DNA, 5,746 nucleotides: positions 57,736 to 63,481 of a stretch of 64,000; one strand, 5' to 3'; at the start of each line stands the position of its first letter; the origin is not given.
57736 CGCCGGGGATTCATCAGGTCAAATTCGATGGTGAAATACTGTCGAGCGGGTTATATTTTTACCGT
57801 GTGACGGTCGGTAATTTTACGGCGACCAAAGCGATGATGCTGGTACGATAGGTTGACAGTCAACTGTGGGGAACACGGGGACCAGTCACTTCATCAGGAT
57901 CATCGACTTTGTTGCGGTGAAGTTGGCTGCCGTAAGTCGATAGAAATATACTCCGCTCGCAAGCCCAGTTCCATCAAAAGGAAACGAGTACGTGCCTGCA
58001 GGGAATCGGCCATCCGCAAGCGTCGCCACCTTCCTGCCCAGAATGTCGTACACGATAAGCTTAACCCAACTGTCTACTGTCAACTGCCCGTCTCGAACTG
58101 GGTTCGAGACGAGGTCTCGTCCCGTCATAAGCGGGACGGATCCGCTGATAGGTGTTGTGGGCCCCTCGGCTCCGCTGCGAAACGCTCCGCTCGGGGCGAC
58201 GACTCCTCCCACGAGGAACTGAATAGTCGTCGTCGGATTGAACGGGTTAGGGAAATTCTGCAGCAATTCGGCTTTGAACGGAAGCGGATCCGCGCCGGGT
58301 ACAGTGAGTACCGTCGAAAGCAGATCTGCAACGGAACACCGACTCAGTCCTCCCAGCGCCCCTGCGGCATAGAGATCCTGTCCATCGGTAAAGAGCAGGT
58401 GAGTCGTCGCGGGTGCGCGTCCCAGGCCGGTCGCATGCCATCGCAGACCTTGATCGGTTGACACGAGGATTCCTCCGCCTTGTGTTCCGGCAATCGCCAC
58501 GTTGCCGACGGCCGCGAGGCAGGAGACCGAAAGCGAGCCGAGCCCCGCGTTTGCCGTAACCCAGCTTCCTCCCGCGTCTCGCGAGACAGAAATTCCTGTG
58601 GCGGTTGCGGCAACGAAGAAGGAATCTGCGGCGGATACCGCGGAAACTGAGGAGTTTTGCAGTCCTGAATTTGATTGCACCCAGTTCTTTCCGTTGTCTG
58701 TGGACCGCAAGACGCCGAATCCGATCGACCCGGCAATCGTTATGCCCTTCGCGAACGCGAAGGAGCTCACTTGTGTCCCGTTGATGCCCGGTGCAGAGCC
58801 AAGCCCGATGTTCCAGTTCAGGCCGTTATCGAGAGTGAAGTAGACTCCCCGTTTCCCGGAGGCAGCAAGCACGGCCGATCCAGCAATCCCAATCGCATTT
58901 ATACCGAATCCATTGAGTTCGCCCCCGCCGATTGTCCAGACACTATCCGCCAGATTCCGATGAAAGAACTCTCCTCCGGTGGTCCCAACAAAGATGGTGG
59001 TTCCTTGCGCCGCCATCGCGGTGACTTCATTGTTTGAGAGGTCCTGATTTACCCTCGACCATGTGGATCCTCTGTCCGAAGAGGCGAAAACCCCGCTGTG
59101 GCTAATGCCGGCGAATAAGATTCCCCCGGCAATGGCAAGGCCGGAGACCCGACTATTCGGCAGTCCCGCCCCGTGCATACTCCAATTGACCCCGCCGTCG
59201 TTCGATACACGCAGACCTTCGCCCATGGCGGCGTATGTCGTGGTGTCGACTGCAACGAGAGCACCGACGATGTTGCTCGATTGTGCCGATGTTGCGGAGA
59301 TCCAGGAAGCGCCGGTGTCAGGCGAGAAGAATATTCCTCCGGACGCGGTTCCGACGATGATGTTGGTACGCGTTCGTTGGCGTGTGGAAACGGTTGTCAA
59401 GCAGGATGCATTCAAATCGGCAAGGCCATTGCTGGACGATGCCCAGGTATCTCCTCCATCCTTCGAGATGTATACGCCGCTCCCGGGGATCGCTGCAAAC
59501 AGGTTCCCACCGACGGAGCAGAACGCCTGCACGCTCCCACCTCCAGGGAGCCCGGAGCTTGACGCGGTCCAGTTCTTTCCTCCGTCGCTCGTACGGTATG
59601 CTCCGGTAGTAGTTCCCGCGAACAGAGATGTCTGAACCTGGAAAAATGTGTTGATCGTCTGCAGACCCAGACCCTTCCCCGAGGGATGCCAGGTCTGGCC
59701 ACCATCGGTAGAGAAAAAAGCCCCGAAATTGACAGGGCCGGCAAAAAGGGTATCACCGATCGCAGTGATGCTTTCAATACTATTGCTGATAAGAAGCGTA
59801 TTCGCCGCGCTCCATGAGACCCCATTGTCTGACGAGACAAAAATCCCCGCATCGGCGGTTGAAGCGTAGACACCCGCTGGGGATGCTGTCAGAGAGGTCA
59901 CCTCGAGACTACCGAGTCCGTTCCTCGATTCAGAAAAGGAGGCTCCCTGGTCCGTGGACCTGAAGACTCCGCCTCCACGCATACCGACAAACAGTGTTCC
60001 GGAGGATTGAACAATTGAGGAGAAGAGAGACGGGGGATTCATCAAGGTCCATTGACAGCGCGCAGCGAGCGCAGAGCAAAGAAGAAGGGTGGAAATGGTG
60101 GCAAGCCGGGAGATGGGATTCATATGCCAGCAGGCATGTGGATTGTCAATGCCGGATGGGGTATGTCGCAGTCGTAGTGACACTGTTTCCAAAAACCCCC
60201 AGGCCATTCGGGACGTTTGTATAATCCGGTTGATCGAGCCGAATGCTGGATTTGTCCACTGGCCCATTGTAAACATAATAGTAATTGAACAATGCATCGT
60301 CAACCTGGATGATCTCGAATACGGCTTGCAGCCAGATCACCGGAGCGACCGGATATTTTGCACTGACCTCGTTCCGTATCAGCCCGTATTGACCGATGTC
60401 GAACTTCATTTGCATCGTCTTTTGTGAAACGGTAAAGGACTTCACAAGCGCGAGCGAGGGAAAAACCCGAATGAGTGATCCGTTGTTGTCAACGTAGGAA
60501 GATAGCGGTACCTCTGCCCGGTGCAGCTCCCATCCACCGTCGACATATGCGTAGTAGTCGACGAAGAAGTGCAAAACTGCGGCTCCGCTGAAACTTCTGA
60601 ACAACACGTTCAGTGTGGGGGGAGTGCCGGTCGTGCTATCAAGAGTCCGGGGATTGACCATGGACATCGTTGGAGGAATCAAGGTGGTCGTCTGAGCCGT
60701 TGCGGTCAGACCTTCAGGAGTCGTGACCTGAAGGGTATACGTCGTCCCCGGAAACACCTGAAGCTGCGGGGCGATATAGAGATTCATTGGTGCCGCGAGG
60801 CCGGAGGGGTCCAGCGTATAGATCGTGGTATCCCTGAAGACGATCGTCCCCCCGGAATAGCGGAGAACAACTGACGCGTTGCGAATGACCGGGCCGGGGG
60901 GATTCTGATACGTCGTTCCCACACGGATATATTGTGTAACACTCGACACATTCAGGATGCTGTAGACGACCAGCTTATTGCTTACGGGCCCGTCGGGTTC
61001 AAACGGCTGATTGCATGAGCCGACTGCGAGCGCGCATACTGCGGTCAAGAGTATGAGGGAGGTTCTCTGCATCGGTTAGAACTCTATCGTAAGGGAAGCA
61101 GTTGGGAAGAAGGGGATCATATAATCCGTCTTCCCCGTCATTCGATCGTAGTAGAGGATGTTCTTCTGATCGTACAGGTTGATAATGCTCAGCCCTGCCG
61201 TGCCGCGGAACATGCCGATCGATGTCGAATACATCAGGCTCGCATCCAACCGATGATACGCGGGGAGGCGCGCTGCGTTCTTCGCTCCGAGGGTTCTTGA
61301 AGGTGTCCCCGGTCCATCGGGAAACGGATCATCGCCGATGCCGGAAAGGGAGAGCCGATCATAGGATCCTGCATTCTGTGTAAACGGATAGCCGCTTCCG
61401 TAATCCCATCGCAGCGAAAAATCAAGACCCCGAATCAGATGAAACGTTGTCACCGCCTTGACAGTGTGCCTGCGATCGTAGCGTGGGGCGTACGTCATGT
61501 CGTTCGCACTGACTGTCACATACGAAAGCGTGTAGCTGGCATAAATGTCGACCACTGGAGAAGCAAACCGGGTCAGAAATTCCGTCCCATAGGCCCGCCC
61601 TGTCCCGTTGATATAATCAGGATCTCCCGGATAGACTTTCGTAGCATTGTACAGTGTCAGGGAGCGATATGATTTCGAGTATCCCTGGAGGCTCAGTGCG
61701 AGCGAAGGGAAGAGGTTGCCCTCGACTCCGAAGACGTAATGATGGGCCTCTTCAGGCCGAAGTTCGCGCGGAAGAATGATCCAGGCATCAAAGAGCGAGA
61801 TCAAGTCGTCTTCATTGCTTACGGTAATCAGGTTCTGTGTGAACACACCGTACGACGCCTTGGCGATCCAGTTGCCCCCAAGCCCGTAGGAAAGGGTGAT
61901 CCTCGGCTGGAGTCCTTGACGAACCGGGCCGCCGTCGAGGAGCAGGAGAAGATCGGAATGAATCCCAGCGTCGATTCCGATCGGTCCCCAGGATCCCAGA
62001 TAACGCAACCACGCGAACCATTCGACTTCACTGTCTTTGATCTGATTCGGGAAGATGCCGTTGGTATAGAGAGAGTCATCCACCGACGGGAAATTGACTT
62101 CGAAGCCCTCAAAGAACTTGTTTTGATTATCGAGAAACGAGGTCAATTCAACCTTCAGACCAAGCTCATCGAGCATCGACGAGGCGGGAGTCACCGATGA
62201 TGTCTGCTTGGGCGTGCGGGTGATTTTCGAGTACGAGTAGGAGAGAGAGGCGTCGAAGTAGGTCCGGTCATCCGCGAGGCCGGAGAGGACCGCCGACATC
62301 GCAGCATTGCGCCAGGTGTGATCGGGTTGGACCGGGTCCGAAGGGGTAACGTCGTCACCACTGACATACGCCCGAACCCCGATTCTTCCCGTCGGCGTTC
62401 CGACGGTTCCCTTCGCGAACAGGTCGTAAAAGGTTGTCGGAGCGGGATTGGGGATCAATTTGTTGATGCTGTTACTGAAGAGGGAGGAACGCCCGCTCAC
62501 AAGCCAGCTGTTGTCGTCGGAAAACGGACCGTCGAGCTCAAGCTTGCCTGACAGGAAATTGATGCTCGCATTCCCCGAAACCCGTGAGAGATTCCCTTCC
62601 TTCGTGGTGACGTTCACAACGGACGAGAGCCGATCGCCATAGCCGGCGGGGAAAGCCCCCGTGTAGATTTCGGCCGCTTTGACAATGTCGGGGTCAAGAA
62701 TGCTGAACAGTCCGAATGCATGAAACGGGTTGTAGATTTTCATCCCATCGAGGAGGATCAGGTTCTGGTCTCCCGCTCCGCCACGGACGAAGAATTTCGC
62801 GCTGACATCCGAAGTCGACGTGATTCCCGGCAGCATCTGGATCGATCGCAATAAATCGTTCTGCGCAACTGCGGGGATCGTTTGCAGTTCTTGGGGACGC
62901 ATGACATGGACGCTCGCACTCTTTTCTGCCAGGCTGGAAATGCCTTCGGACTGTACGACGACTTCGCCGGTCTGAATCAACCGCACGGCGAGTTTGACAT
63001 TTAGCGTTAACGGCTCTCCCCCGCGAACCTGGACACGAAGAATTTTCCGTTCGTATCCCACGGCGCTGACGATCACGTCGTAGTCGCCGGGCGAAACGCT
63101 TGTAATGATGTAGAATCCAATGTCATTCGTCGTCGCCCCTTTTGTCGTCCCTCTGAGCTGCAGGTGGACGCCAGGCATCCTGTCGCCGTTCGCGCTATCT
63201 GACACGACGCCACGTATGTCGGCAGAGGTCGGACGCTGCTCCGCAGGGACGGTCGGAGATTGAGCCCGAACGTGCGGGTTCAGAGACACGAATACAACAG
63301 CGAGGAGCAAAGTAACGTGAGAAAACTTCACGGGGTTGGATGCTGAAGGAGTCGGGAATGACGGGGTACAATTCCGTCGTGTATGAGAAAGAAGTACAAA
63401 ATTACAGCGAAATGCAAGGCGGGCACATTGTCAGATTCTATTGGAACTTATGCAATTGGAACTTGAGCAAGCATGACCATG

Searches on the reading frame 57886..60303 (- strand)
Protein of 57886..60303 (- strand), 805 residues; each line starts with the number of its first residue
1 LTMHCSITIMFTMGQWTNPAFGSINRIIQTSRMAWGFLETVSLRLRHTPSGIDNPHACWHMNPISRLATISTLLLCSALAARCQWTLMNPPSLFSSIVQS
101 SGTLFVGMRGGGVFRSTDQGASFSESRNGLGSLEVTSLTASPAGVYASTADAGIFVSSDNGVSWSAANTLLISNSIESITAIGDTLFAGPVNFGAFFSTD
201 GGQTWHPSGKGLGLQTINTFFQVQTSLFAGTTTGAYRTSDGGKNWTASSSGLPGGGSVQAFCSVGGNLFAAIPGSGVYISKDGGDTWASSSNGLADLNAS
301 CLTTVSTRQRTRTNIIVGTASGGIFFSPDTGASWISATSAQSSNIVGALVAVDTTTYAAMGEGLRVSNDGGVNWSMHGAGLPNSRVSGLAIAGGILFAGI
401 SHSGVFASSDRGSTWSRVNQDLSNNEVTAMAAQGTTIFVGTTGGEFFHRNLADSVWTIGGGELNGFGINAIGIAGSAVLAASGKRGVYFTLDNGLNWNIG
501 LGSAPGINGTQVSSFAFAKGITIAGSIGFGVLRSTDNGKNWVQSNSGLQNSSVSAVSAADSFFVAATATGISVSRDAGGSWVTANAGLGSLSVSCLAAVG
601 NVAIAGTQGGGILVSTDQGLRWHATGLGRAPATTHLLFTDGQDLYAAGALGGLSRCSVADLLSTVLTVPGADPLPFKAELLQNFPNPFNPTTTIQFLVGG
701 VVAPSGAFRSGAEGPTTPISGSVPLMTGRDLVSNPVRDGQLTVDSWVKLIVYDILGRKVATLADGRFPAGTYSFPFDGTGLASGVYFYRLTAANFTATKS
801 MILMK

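Call 72: search_protein_families(library=pfam, proteins=[window:57886-60303:-], max_evalue=0.00001)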
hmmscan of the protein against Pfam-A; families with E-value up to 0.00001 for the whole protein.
window:57886-60303:- (805 aa): 3 families
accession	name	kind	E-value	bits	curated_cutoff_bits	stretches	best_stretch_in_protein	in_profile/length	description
PF02012.26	BNR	-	7.5e-19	65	27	0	196-207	1-12/12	BNR/Asp-box repeat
PF15902.12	Sortilin-Vps10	-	8.4e-19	68.1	33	0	277-344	3-67/446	Sortilin, neurotensin receptor 3,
PF19755.4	DUF6242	-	2.4e-08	34.5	29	0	227-287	157-217/217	Domain of unknown function (DUF6242)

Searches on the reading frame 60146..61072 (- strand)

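Call 72: search_protein_families(library=pfam, proteins=[window:60146-61072:-], max_evalue=0.00001)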
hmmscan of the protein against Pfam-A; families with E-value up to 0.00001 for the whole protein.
window:60146-61072:- (308 aa): 1 family
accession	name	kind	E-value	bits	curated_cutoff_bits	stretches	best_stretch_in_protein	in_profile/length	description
PF14054.11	DUF4249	-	6.4e-13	49.3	28.5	1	22-301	2-267/269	Domain of unknown function (DUF4249)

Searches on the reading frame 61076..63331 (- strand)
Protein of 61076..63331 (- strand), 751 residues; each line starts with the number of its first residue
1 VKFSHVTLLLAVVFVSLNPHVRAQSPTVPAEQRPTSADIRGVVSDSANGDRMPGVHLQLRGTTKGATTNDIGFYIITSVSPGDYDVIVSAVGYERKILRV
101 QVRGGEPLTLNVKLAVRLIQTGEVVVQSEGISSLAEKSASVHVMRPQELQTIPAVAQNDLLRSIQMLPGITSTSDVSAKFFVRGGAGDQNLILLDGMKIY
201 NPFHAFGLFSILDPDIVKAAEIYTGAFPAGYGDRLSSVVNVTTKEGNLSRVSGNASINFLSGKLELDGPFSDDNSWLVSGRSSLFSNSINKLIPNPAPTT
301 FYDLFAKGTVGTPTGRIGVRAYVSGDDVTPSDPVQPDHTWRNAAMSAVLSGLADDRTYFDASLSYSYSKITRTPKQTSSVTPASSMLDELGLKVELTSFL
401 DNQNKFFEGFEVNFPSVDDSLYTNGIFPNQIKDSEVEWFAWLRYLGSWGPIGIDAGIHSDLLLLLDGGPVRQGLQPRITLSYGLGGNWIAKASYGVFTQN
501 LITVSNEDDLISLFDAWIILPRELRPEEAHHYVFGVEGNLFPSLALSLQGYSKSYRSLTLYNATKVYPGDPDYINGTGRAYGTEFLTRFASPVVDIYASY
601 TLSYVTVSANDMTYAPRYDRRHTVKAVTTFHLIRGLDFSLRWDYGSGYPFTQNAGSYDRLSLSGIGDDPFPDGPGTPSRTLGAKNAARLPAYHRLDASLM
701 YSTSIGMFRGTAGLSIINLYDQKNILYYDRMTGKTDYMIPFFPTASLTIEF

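Call 72: search_protein_families(library=pfam, proteins=[window:61076-63331:-], max_evalue=0.00001)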
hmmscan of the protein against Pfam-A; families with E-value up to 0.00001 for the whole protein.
window:61076-63331:- (751 aa): 3 families
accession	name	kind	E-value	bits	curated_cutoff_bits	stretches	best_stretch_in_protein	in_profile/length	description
PF13715.12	CarbopepD_reg_2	-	5.6e-16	58.8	32.2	1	39-126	1-88/88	CarboxypepD_reg-like domain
PF13620.12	CarboxypepD_reg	-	8.5e-16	58.5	32.3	1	39-114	2-81/82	Carboxypeptidase regulatory-like domain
PF07715.20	Plug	-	1.2e-11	45.5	23.9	1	136-234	4-102/107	TonB-dependent Receptor Plug Domain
